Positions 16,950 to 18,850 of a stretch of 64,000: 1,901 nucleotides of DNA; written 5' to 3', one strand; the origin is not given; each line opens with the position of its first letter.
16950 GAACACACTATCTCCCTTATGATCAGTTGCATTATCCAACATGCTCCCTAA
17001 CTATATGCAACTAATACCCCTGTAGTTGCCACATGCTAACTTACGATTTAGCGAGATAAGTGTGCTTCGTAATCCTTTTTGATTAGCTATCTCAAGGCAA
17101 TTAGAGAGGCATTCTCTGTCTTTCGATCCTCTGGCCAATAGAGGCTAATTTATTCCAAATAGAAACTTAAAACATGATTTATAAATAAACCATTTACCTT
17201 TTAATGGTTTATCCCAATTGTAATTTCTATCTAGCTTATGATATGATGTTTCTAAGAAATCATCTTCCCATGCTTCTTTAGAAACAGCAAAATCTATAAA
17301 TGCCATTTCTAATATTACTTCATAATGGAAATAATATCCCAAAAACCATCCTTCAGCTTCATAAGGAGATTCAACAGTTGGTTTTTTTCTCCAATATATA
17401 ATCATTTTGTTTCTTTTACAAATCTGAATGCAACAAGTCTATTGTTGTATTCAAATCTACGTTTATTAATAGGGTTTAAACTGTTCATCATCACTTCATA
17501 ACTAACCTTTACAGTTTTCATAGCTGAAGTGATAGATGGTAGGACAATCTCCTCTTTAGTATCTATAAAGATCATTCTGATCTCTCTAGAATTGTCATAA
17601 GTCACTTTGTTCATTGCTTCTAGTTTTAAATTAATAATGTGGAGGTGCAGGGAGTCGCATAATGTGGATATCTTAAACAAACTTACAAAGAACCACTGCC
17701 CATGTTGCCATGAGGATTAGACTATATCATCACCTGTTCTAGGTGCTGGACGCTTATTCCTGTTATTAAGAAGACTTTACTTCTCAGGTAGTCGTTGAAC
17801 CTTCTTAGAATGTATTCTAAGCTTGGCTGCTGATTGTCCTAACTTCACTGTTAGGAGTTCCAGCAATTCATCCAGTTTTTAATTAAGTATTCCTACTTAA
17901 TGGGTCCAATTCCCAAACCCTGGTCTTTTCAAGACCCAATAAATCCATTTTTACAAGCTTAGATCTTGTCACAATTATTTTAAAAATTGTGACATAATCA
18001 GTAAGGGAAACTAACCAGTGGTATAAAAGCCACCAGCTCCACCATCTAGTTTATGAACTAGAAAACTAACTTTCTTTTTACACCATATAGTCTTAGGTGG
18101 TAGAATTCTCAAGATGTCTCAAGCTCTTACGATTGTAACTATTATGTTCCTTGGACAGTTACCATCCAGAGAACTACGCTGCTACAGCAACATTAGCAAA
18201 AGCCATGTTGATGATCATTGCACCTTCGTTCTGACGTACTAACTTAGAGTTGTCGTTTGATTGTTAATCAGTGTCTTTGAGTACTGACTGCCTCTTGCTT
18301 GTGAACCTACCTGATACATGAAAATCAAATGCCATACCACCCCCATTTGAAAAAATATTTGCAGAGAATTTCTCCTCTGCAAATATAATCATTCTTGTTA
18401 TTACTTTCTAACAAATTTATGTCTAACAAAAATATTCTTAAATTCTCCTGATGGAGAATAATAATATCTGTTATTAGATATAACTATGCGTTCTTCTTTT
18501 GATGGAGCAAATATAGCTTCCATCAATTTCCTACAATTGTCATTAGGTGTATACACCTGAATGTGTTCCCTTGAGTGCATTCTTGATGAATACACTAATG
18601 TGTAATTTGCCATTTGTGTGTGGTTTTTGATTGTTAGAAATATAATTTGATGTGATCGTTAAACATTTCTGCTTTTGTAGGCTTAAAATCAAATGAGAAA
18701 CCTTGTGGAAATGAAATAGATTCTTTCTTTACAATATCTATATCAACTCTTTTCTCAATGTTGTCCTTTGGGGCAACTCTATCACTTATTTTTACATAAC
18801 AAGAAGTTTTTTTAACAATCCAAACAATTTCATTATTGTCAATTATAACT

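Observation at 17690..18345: Third, ORF-less group I intron core in a ~700-bp noncoding region with unresolved exons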

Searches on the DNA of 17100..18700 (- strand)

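Call 10: search_dna_similar(query=window:17100-18700:-, collection=phages, mode=distant, max_rows=30)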
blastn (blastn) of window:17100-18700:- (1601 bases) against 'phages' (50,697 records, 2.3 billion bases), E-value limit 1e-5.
Records with a match: 29; places in all: 31; records where one place covers at least 80% of the query: 0.
Best place of each record, by identity: 80-90% 2; 60-80% 27.
By first word of the organism name: uncultured 9; Synechococcus 6; Alteromonas 5; Vibrio 2; Shewanella 2; Escherichia 2; Pseudoalteromonas 1; Cyanophage 1; bajarodcaudo 1.
By host as written in the record: - 14; Alteromonas macleodii str. 'Balearic Sea AD45' 5; Vibrio splendidus 2; Synechococcus sp. KCZYC6 2; Synechococcus sp. SynWH7803 2; Escherichia coli 2; Pseudoalteromonas sp. BH357 1; Synechococcus 1.
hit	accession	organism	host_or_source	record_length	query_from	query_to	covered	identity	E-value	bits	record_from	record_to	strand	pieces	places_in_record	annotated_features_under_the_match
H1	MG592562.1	Vibrio phage 1.193.O._10N.286.52.C6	Vibrio splendidus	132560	792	981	12%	70.4%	2e-11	77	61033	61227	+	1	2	none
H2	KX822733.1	Pseudoalteromonas phage PH357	Pseudoalteromonas sp. BH357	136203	792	984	12%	68.9%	9e-17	95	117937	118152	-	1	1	none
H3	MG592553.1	Vibrio phage 1.187.O._10N.286.49.F1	Vibrio splendidus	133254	791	981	12%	69.5%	3e-9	70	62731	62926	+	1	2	none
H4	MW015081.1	Synechococcus phage S-SRM01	Synechococcus sp. KCZYC6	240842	823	997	11%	75.6%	1e-20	107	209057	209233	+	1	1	none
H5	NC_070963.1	Synechococcus phage S-SRM01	Synechococcus sp. KCZYC6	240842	823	997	11%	75.6%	1e-20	107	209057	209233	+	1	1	none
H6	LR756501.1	uncultured phage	metagenomic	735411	822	986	10%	78.2%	2e-25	124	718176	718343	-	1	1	record has no annotation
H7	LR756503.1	uncultured phage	metagenomic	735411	822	986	10%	78.2%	2e-25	124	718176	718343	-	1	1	record has no annotation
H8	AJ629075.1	Cyanophage S-RSM88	Synechococcus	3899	828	988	10%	79.1%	6e-25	123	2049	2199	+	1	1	psbA: D1 protein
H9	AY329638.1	Synechococcus phage S-PM2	-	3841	828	988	10%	79.1%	6e-25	123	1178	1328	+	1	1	psbA: PsbA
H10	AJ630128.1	Synechococcus phage S-PM2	Synechococcus sp. SynWH7803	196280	828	988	10%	79.1%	6e-25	123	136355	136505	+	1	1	PsbA: photosystem II D1 protein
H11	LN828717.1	Synechococcus phage S-PM2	-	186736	828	988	10%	79.1%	6e-25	123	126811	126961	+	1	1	PsbA: photosystem II D1 protein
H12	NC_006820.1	Synechococcus phage S-PM2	Synechococcus sp. SynWH7803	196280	828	988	10%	79.1%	6e-25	123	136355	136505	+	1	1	PsbA: photosystem II D1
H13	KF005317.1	Alteromonas phage vB_AmaP_AD45-P1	Alteromonas macleodii str. 'Balearic ...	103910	821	1000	11%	70.5%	3e-10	73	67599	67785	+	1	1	hypothetical protein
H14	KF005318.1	Alteromonas phage vB_AmaP_AD45-P3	Alteromonas macleodii str. 'Balearic ...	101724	821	1000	11%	70.5%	3e-10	73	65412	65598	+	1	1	hypothetical protein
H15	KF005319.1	Alteromonas phage vB_AmaP_AD45-P4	Alteromonas macleodii str. 'Balearic ...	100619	821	1000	11%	70.5%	3e-10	73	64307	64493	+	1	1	hypothetical protein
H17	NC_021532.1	Alteromonas phage vB_AmaP_AD45-P1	Alteromonas macleodii str. 'Balearic ...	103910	821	1000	11%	70.5%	3e-10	73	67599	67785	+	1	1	HNH endonuclease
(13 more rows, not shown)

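Call 29: get_annotated_region(hit=H10, flank=400)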
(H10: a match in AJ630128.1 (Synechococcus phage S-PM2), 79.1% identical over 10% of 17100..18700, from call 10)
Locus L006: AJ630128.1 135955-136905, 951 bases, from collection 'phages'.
description: Bacteriophage S-PM2 complete genome.
organism: Synechococcus phage S-PM2 (NCBI taxid 238854)
taxonomy: Viruses; Duplodnaviria; Heunggongvirae; Uroviricota; Caudoviricetes; Kyanoviridae; Nodensvirus; Nodensvirus spm2
host: Synechococcus sp. SynWH7803; source: sea water; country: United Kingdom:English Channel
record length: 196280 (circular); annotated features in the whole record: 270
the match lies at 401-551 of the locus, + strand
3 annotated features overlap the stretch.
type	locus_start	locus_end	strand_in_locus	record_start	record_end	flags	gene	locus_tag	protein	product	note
CDS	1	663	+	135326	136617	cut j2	PsbA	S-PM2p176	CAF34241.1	photosystem II D1 protein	T4-LIKE GC: 280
misc_RNA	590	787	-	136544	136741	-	-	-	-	-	Cyanophage Functional RNA 1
CDS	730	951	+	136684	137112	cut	F-CphI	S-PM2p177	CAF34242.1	homing endonuclease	T4-LIKE GC: 866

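Call 30: get_annotated_region(hit=H6, flank=1500)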
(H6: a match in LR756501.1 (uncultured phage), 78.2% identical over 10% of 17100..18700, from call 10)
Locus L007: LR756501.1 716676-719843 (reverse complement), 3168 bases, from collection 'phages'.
description: uncultured phage genome assembly, chromosome: 1.
organism: uncultured phage (NCBI taxid 278008)
taxonomy: Viruses; environmental samples
host: -; source: metagenomic; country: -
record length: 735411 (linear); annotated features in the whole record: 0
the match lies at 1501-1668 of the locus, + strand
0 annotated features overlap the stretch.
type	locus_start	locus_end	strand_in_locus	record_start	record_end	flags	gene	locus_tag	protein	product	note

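Call 36: search_rna_families(sources=[L008, L009, L010, L011], threshold=gathering)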
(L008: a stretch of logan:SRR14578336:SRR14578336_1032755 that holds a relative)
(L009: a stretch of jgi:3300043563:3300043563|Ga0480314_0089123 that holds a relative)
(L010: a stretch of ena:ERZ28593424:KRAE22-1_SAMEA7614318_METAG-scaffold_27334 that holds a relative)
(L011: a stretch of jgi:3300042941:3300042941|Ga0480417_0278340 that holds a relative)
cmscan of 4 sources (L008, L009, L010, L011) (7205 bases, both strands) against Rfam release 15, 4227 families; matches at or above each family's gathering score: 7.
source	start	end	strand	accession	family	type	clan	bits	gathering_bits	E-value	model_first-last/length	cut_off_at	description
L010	836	1064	+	RF00028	Intron_gpI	Intron;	-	97.3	50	7.7e-25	1-253/253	no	Group I catalytic intron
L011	357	585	+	RF00028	Intron_gpI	Intron;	-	97.3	50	7.7e-25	1-253/253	no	Group I catalytic intron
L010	232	304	+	RF00005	tRNA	Gene; tRNA;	CL00001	75.5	29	1.1e-15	1-71/71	no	tRNA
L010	3149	3220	+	RF00005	tRNA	Gene; tRNA;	CL00001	61.8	29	6.2e-12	1-71/71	no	tRNA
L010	2951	3021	+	RF00005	tRNA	Gene; tRNA;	CL00001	59.9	29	2.2e-11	1-71/71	no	tRNA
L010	313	398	+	RF00005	tRNA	Gene; tRNA;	CL00001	52.4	29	2.5e-09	1-71/71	no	tRNA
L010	2308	2378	+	RF00005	tRNA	Gene; tRNA;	CL00001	38.1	29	2.1e-05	1-71/71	no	tRNA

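Call 45: search_rna_families(source=window, start=17900, end=18360, threshold=evalue, max_evalue=10, show_alignments=5)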
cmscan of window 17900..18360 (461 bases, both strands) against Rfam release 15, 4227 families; matches with E-value up to 10: 2.
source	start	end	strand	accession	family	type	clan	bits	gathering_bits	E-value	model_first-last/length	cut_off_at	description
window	17958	18070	-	RF01761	wcaG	Cis-reg;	-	17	42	0.92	1-98/98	no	wcaG RNA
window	17925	18002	+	RF01846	Fungi_U3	Gene; snRNA; snoRNA; CD-box;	CL00100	9.1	95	7.9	1-274/274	no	Fungal small nucleolar RNA U3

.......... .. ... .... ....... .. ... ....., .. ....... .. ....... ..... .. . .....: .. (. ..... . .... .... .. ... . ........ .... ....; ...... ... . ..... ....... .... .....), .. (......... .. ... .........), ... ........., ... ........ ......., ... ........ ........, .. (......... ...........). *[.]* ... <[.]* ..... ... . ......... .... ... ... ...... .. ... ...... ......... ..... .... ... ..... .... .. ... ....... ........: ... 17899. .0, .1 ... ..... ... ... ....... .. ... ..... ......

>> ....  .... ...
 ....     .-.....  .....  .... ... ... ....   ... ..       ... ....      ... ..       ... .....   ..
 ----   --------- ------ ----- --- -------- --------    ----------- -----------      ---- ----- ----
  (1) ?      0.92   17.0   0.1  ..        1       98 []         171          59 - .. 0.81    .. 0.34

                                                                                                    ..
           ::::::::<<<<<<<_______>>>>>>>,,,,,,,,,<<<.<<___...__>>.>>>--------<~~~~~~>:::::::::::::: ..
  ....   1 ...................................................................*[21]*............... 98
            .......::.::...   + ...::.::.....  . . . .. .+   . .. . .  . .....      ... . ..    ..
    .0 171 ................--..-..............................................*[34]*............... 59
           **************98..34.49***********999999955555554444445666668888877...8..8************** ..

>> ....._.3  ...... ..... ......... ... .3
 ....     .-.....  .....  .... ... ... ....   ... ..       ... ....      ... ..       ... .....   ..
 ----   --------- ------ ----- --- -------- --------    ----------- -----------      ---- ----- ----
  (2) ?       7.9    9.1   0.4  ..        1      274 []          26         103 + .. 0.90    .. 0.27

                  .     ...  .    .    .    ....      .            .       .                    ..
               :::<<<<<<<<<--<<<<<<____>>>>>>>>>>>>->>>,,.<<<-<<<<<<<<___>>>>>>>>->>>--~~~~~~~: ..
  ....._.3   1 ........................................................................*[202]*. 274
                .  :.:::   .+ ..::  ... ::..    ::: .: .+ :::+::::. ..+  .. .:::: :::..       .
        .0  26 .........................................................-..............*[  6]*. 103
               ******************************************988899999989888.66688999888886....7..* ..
